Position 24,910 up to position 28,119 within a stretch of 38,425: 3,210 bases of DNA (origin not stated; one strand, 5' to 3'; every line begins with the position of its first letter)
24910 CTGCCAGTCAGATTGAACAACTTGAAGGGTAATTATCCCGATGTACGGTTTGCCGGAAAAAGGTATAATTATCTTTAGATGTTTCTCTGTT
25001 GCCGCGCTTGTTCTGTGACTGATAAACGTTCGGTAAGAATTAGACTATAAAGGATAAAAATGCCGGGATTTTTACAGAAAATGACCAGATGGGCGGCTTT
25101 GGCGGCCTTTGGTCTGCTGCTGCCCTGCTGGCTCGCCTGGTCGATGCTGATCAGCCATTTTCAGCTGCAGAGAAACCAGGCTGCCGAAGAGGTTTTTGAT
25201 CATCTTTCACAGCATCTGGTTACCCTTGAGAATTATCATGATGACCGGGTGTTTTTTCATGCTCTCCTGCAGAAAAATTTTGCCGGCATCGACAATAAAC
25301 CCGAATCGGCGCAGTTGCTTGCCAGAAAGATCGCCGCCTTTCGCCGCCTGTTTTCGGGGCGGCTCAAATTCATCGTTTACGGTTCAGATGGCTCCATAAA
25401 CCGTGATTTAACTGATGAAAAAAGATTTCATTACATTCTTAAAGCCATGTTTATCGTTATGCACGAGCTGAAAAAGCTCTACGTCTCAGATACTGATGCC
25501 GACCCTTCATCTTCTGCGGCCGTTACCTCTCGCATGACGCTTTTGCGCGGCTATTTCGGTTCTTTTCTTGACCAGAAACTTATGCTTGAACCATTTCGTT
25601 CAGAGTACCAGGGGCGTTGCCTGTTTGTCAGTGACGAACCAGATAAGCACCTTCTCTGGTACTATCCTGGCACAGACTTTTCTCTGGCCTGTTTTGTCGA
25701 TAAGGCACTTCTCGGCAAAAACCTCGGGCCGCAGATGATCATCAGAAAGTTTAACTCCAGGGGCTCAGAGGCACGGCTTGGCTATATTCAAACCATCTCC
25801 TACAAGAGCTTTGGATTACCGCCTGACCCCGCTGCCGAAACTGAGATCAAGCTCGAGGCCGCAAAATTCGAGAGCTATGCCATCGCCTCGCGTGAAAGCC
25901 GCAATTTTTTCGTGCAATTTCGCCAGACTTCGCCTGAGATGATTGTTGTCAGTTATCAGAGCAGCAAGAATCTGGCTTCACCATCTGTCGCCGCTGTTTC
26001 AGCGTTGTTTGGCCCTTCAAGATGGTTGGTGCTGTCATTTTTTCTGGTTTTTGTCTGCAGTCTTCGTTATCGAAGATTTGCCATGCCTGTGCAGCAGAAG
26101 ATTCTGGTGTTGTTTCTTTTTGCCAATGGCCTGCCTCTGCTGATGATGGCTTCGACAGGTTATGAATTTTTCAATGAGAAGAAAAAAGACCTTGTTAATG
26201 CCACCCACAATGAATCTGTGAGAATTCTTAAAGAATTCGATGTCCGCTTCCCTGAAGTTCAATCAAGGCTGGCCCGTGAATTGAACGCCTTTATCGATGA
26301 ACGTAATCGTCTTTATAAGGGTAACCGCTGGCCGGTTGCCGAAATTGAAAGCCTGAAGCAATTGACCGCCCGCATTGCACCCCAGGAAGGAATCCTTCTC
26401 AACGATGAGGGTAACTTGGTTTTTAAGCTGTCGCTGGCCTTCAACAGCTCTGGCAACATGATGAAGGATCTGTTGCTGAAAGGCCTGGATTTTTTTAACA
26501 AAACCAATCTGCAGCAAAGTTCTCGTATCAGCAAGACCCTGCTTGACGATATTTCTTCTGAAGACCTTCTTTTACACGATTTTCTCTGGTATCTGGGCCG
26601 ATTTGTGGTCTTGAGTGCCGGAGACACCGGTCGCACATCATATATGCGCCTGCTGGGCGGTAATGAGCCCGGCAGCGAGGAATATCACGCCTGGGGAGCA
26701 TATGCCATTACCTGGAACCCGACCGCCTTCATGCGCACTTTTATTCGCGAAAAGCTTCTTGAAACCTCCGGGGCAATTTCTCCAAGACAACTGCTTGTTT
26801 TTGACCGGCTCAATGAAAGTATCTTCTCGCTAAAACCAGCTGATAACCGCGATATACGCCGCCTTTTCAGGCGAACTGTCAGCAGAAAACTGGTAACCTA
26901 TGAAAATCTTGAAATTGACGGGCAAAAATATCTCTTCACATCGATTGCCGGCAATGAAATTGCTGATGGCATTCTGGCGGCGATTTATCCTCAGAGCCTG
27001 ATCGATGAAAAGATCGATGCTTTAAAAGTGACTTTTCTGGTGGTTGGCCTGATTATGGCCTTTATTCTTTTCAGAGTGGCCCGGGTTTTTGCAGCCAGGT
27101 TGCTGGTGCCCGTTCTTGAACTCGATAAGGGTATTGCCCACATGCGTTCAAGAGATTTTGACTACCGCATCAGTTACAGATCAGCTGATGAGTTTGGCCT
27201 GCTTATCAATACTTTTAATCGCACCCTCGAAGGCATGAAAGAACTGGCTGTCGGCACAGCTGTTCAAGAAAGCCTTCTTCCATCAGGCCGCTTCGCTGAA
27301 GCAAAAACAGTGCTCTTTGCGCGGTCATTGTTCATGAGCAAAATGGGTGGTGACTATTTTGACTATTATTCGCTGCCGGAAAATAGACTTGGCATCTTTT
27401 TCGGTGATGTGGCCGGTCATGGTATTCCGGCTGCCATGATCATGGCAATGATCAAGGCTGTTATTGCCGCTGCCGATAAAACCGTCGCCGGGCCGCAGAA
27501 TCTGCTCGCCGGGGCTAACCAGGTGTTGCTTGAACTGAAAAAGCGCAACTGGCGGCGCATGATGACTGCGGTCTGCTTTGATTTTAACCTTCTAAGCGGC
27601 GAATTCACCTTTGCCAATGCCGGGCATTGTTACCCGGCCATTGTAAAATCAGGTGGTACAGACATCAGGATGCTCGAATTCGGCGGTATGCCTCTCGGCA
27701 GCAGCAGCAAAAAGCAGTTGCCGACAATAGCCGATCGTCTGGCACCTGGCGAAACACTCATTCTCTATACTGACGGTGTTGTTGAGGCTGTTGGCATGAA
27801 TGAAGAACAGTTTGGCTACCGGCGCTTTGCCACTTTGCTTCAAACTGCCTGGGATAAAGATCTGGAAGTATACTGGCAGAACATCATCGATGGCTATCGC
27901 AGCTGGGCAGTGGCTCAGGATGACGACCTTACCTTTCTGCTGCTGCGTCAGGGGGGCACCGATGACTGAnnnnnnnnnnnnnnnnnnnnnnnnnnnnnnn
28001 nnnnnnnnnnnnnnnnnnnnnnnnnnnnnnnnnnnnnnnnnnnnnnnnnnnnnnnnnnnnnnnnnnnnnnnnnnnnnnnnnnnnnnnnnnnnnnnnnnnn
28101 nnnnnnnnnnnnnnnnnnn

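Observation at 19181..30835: Tandem duplication of a translationally coupled gene pair: a giant 4-TM HAMP-PP2C receptor plus a paralogue with an eroded active site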

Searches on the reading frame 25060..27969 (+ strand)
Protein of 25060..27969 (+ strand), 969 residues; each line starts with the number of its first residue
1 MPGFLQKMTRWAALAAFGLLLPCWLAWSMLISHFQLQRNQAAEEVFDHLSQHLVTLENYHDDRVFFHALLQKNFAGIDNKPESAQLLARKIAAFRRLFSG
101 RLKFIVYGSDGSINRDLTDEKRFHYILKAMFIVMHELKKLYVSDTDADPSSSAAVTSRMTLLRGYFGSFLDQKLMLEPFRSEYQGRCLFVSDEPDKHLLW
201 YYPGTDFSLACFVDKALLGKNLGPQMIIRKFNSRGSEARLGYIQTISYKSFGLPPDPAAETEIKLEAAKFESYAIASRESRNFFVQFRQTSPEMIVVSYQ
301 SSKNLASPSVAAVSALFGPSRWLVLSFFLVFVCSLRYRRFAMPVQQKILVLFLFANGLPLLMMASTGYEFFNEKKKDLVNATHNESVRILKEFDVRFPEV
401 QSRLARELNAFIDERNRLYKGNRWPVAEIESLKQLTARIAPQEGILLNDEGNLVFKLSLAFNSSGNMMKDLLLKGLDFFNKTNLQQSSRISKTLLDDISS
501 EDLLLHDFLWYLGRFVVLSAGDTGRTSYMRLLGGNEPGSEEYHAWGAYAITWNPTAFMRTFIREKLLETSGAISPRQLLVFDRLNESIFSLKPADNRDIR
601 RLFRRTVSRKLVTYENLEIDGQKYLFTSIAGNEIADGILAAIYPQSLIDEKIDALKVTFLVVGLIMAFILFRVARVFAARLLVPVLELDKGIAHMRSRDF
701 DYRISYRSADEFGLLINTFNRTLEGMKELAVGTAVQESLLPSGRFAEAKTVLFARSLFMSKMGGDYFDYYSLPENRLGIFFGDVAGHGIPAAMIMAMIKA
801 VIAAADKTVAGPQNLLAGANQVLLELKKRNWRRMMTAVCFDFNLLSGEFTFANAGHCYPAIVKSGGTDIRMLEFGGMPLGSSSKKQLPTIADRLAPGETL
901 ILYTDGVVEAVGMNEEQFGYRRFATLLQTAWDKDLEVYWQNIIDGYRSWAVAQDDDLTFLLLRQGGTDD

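Call 7: search_protein_families(library=pfam, proteins=[window:25060-27969:+], max_evalue=0.1)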
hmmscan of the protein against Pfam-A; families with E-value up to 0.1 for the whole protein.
window:25060-27969:+ (969 aa): 2 families
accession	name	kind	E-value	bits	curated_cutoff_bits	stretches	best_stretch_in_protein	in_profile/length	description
PF07228.17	SpoIIE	-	1.9e-38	132.8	25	1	773-963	1-190/192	Stage II sporulation protein E (SpoIIE)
PF00672.30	HAMP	-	2.9e-06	27.9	25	1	677-725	2-50/53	HAMP domain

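Call 8: search_protein_families(library=ncbifam, proteins=[window:25060-27969:+], max_evalue=0.1)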
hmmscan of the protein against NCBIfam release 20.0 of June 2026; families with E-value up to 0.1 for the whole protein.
window:25060-27969:+ (969 aa): 13 families
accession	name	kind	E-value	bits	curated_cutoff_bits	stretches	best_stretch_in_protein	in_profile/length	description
NF038263.1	prot_phos_SiaA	equivalog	3e-12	45.9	700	1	760-962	447-655/658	biofilm regulation protein phosphatase SiaA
NF045505.1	RR_RssB_Pseudo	equivalog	2.1e-08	33.6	700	1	730-911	157-342/394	two-component system response regulator RssB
NF053592.1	HK_near_YfiR_like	equivalog_domain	2.9e-05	23.8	194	1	648-725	143-220/223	sensor histidine kinase, YfiR-like protein-associated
NF033092.0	HK_WalK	equivalog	0.00068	18.3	725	1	600-728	119-248/594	cell wall metabolism sensor histidine kinase WalK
NF058645.1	MCPCtpMPsAe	equivalog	0.0011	17.9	900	1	645-730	193-280/558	methyl-accepting chemotaxis protein CtpM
NF038389.1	ArsS_fam_HK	equivalog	0.0036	16.8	250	1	649-729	122-202/403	ArsS family sensor histidine kinase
NF007837.0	PRK10549.1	equivalog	0.004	15.9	603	1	657-722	165-229/466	envelope stress sensor histidine kinase BaeS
NF047496.1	HK_LIC11548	equivalog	0.0049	15.7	750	1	647-727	264-345/589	LIC_11548 family sensor histidine kinase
NF007423.1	PRK09966.1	equivalog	0.0065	15.4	325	1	659-762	153-257/390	diguanylate cyclase DgcN/YfiN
NF045911.1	TCSHisKinNblS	equivalog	0.014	13.8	1000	1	661-726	184-250/621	two-component system sensor histidine kinase NblS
TIGR02865.1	spore_II_E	equivalog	0.03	12.4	490.8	1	833-915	635-715/764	stage II sporulation protein E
NF012163.2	BaeS_SmeS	equivalog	0.056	12.4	500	0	660-723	167-230/457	sensor histidine kinase efflux regulator BaeS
NF040691.1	MtrAB_MtrB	equivalog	0.098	11.6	450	0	641-724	172-255/507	MtrAB system histidine kinase MtrB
